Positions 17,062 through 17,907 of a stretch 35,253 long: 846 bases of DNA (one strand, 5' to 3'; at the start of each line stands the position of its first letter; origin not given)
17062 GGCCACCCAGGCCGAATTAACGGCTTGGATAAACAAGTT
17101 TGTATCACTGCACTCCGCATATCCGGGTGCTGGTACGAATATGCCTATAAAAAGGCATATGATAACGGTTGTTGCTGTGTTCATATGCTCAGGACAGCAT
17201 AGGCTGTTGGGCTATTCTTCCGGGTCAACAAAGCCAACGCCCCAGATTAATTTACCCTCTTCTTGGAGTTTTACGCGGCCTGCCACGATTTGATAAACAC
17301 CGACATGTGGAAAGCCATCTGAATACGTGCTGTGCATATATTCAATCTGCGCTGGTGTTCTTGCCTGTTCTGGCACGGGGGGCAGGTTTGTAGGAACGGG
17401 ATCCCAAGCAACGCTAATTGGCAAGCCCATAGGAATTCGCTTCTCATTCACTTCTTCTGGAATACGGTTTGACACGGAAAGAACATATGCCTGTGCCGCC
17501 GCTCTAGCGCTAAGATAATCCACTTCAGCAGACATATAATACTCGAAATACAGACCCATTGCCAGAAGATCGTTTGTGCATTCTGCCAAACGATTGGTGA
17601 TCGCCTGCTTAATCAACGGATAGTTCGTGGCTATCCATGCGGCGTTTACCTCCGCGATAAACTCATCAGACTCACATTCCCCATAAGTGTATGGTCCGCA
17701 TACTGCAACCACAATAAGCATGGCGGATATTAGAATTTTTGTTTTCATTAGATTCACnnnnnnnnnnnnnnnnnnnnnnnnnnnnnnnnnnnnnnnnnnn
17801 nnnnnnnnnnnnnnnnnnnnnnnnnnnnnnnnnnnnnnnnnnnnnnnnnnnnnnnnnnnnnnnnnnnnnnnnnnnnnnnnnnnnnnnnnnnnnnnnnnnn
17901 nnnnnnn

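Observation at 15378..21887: Giant LamG/TSP3 exoprotein plus four tandem secreted paralogs: candidate undescribed effector/cognate-protein module inserted in a glycan locus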

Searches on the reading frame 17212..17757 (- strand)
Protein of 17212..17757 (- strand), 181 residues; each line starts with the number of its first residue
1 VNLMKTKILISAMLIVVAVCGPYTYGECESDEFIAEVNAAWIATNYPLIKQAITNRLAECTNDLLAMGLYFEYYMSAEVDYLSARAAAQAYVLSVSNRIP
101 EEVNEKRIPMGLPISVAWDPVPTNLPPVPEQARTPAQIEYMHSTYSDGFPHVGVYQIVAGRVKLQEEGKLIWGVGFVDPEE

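Call 4: search_protein_families(library=pfam, proteins=[window:17212-17757:-], max_evalue=1)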
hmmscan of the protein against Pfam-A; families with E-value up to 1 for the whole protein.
window:17212-17757:- (181 aa): 1 family
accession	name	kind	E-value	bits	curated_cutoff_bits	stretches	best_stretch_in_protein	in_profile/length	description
PF20130.4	DUF6520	-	0.2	12.4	25.4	1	4-45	1-41/83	Family of unknown function (DUF6520)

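Call 5: search_protein_families(library=ncbifam, proteins=[window:17212-17757:-], max_evalue=1)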
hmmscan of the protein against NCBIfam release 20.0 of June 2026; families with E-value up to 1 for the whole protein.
window:17212-17757:- (181 aa): 0 families

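Call 7: search_protein_families(library=padloc, proteins=[window:17212-17757:-], max_evalue=1)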
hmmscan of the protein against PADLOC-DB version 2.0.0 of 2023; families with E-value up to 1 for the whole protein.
window:17212-17757:- (181 aa): 0 families

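Call 19: search_protein_representatives(alignment_id=A1)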
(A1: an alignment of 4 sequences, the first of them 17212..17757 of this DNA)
Query: 4 sequences, 179 profile positions. Proteins with E-value up to 0.001 (for the whole library): 68; up to 1e-10: 17; up to 1e-30: 5. The best 68 are listed.
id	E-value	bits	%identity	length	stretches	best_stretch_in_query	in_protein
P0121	1.7e-90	317.9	-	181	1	2-179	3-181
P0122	1.6e-61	223.5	-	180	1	7-173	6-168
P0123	2.0e-54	200.4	-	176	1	14-177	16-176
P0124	2.0e-37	145.0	-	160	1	7-160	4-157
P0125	2.0e-37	145.0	-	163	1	7-162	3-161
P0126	6.9e-30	120.4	-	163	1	2-161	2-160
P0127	5.0e-29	117.6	-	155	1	8-159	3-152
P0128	8.9e-27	110.3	-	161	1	8-161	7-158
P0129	9.1e-26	107.0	-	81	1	7-83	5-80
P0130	3.1e-18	82.4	-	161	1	8-151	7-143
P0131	5.4e-16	75.1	-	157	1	5-151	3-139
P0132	3.1e-15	72.7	-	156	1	5-159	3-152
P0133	8.0e-15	71.3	-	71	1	110-170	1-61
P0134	9.6e-14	67.8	-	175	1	13-161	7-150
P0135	3.4e-12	62.8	-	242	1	20-151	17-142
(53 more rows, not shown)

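Call 21: find_homologous_proteins(query=A1)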
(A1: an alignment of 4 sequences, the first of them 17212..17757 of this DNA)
Query A1 (4 sequences) (181 aa, profile of the alignment): 35 proteins with E <= 0.001 among 3784 candidates.
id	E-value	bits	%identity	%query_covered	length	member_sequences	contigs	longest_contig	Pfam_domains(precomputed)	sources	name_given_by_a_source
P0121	5.3e-90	318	74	99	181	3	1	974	-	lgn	-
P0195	1.7e-88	313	100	93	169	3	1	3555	-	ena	-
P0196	3.3e-88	312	57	95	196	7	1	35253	-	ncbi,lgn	-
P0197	2.7e-82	293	41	96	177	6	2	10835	-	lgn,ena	-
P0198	4.0e-79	282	68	98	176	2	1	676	-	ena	-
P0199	2.1e-78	280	72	97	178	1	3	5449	-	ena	-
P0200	7.1e-78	278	70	98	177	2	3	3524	-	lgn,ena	-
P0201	2.5e-76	273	64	100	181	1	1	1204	-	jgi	jgi:hypothetical protein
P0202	7.8e-75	269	57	93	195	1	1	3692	-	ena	-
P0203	1.5e-72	261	67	87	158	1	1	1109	-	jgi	jgi:hypothetical protein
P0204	1.3e-71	258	57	95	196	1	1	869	-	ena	-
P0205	1.3e-71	258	55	95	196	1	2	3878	-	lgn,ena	-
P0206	6.7e-70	252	54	93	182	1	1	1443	-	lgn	-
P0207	1.6e-69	251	38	91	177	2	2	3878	-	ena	-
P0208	3.6e-69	250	42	90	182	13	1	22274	-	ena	-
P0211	4.5e-66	240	57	97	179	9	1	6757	-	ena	-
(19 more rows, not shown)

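Call 22: find_encoding_contigs(protein=P0208, flank=10000, max_places=3)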
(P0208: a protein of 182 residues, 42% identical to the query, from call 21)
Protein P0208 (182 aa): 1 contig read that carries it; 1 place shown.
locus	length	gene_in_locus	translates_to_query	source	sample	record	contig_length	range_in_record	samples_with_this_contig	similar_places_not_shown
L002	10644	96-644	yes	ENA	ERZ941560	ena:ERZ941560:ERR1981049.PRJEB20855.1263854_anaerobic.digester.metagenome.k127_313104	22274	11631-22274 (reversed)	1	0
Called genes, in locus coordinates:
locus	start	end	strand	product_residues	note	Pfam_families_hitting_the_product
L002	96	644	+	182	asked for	-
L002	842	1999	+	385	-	PF01515:PTA_PTB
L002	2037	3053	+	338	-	PF01063:Aminotran_4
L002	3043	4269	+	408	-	PF00579:tRNA-synt_1b, PF22421:SYY_C-terminal, PF01479:S4 (weak)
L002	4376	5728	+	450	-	PF05697:Trigger_N, PF05698:Trigger_C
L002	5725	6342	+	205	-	PF00574:CLP_protease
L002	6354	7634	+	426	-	PF06689:zf-C4_ClpX, PF00493:MCM (weak), PF01078:Mg_chelatase (faint), PF07724:AAA_2, PF00004:AAA, PF10431:ClpB_D2-small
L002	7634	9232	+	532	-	PF00149:Metallophos, PF02872:5_nucleotid_C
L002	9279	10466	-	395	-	PF13439:Glyco_transf_4 (faint), PF13524:Glyco_trans_1_2 (faint), PF20706:GT4-conflict (weak), PF00534:Glycos_transf_1, PF13692:Glyco_trans_1_4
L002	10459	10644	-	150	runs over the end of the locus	-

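Call 23: find_encoding_contigs(protein=P0211, flank=10000, max_places=3)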
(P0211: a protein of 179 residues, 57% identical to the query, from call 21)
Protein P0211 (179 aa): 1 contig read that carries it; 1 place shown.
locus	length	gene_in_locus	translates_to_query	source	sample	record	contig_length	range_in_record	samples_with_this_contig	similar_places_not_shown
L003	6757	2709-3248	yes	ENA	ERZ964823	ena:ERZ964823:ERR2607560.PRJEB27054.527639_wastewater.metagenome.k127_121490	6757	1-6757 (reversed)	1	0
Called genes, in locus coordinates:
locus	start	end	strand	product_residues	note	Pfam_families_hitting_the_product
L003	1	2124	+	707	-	?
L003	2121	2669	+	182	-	-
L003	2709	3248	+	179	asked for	-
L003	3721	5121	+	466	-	PF06782:UPF0236 (faint)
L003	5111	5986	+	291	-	PF03068:PAD (faint)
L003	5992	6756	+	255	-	?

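Call 27: find_related_loci(query=A2, collection=metagenome_contigs, flank=10000)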
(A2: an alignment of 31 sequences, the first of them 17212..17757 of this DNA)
Query A2 (181 aa) in metagenome_contigs; peptide patterns used: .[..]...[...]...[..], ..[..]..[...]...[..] (x = any residue, [..] = any of these).
155 stretches matched a pattern; 6 encode a relative of the query (tblastn E <= 1e-3); 5 distinct loci.
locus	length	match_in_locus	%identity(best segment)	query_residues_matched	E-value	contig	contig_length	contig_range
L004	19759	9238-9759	57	7-181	3e-68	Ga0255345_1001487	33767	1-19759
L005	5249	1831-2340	52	4-179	4e-57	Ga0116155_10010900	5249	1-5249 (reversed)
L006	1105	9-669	50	13-181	2e-55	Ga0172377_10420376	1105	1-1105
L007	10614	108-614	40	7-179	6e-46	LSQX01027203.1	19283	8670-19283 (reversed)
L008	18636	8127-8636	52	4-179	3e-57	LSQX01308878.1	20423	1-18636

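Call 33: predict_structure(alignment_id=A2)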
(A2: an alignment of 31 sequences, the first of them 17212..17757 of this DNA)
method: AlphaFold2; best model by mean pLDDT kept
length: 181 residues; sequences in the alignment: 31
mean_pLDDT: 84.4   pTM: 0.76
mean pLDDT of the five models: 84.4, 84.3, 84.3, 84.0, 83.1
residues with pLDDT >= 90: 109; 70-90: 36; 50-70: 23; < 50: 13
segments of 3 or more residues with pLDDT < 50: 20-26, 177-181
pLDDT, mean of each block of 10 residues (from residue 1): 59 58 55 96 96 96 95 94 96 96 90 94 79 88 95 92 89 58 33
secondary structure, 60 per line:
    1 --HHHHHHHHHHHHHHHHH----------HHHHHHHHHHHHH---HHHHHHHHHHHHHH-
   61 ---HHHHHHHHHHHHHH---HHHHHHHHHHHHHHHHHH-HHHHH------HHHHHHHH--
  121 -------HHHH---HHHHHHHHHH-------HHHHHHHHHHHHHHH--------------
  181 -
elements in order: H3-19 H30-42 H46-59 H64-77 H81-98 H100-104 H111-118 H128-131 H135-144 H152-166
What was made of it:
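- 17212..17757 (-): Paralog P1 (181 aa): exported, TPR-like all-alpha. Candidate cognate partner/immunity of the resident tip. The AF2 model has pLDDT 84 and is all-helical (call 33).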

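Call 38: fold_search(model_id=the predicted structure, library=pdb)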
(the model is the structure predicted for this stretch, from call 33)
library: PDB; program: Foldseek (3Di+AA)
matches with E <= 10: 195; with E <= 0.001: 0
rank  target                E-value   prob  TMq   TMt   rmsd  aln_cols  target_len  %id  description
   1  6v8e_A                2.3e-01  0.93  0.35  0.51  12.9       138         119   16  Computationally designed C3-symmetric homotrimer from TPR repeat protein (released 2020-08-12)
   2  6vfi_B                3.4e-01  0.89  0.35  0.51  12.9       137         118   14  De novo designed octahedral nanoparticle O43_dn18 (released 2020-08-12)
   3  2nc9_MODEL_1_A        4.1e-01  0.85  0.38  0.49  14.6       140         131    8  Apo solution structure of Hop TPR2A (released 2017-03-29)
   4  6v8e_D                4.8e-01  0.84  0.35  0.51  12.6       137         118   16  Computationally designed C3-symmetric homotrimer from TPR repeat protein (released 2020-08-12)
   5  6v8e_B                5.8e-01  0.82  0.35  0.52  11.9       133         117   16  Computationally designed C3-symmetric homotrimer from TPR repeat protein (released 2020-08-12)
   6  6vfj_B                6.4e-01  0.72  0.34  0.49  13.1       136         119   15  De novo designed icosahedral nanoparticle I53_dn5 (released 2020-08-12)
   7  5lyn_A                7.1e-01  0.69  0.36  0.48  13.7       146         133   10  Structure of the Tpr Domain of Sgt2 in complex with yeast Ssa1 peptide fragment (released 2017-10-25)
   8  6hpg_A                1.0e+00  0.66  0.36  0.51  12.5       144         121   10  Arabidopsis OM64 TPR domain (released 2018-10-03)
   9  3sz7                  1.1e+00  0.51  0.37  0.43  16.5       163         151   13  Crystal structure of the Sgt2 TPR domain from Aspergillus fumigatus (released 2011-08-10)
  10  8ye5_B                1.1e+00  0.54  0.35  0.50  13.2       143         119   11  Structural and functional research of Reductive Dehalogenases TmrC using a cell-free expression system for heterologou (released 2024-03-06)
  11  1elr_A                1.1e+00  0.51  0.30  0.41  13.2       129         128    8  Crystal structure of the TPR2A domain of HOP in complex with the HSP90 peptide MEEVD (released 2000-04-26)
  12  9gzg_A                1.2e+00  0.69  0.37  0.42  12.9       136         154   14  Crystal structure of CTPR4E4 mutant (released 2025-10-15)
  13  1wm5                  1.2e+00  0.35  0.32  0.28  15.8       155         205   12  Crystal structure of the N-terminal TPR domain (1-203) of p67phox (released 2005-10-25)
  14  8gjg_A                1.2e+00  0.11  0.19  0.21  19.7       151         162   12  De novo design of high-affinity protein binders to bioactive helical peptides (released 2024-01-10)
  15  8bbg_D                1.2e+00  0.97  0.37  0.05   2.2        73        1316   12  Structure of the IFT-A complex; anterograde IFT-A train model (released 2022-12-21)
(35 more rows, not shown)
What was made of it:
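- On TPR repeat proteins (for the paralogs): The Foldseek best matches are TPR proteins, but at E 0.2-3 and TMq ~0.35 (call 38).
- TPR-like folds often act as chaperones (calls 33, 38).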

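Call 43: find_encoding_contigs(protein=P0124, flank=8000, max_places=3)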
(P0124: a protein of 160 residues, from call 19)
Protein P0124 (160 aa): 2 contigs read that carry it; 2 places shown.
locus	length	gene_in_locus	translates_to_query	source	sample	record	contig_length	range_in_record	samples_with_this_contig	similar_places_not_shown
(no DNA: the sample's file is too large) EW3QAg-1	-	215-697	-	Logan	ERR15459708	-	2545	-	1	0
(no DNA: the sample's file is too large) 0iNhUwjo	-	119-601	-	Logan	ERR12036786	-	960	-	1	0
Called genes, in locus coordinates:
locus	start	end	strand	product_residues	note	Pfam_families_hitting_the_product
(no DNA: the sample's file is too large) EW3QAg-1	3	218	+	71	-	?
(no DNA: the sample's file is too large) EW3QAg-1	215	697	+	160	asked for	-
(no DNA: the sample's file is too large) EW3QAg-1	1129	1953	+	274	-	PF17930:LpxI_N, PF06230:LpxI_C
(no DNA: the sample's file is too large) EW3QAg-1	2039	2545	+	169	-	?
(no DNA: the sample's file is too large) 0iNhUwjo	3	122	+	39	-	?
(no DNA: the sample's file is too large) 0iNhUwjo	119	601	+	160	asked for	-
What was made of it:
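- Tried and rejected: Its contigs were too short and carried no DNA (call 43).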

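Call 87: search_solved_structures(query=A2, max_evalue=10)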
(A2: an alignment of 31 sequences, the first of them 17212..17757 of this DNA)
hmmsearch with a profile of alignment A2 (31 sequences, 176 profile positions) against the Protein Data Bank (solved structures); distinct sequences matched with E-value up to 10: 1.
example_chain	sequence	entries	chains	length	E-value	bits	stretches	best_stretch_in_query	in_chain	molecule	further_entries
1gvn_B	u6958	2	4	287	0.25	14.2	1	87-160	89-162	ZETA | Zeta-toxin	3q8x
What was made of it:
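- Checked: They have no Pfam, NCBIfam or PADLOC hit (calls 4, 5, 7) and no relative among PDB sequences (call 87).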
